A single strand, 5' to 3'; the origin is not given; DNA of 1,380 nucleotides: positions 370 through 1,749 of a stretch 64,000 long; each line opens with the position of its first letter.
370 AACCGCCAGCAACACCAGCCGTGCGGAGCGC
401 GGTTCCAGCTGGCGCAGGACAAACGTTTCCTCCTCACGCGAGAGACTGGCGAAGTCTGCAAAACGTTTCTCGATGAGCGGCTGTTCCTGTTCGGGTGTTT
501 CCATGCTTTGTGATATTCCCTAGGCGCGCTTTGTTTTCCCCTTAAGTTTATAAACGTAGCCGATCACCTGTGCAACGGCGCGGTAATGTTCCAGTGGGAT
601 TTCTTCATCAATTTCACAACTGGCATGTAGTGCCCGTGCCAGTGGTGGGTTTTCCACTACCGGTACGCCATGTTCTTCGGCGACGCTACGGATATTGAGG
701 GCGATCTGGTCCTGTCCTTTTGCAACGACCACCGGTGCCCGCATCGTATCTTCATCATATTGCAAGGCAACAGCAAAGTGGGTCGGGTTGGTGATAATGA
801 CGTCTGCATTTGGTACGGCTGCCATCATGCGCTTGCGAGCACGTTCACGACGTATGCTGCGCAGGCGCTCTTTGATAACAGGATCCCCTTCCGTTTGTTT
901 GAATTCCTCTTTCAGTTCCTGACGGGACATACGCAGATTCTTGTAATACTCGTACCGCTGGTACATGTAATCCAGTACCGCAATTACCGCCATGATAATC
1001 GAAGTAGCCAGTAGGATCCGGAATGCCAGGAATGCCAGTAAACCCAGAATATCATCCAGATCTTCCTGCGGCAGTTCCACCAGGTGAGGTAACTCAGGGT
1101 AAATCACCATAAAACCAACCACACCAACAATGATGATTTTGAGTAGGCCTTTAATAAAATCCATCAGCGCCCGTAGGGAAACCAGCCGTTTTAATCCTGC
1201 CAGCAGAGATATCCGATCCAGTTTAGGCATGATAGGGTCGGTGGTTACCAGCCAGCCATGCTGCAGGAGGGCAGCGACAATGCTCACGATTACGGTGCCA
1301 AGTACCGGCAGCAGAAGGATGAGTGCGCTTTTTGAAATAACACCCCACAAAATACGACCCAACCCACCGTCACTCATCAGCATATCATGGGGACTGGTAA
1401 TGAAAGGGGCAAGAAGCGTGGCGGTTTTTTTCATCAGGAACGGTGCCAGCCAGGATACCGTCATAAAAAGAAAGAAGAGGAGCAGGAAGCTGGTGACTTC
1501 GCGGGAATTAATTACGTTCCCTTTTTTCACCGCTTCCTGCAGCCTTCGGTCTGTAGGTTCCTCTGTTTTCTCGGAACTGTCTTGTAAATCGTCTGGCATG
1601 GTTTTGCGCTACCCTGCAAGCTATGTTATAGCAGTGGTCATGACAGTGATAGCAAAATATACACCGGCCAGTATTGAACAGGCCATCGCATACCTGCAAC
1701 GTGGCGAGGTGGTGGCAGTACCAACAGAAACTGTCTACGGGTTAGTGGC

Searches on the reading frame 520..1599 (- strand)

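Call 89: search_protein_families(library=pfam, proteins=[window:520-1599:-], max_evalue=0.001)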
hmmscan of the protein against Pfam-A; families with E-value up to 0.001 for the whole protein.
window:520-1599:- (359 aa): 1 family
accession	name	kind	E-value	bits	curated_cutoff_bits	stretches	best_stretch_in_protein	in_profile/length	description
PF01312.24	Bac_export_2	-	6.3e-126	420.6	24.4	1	10-349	2-335/335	FlhB HrpN YscU SpaS Family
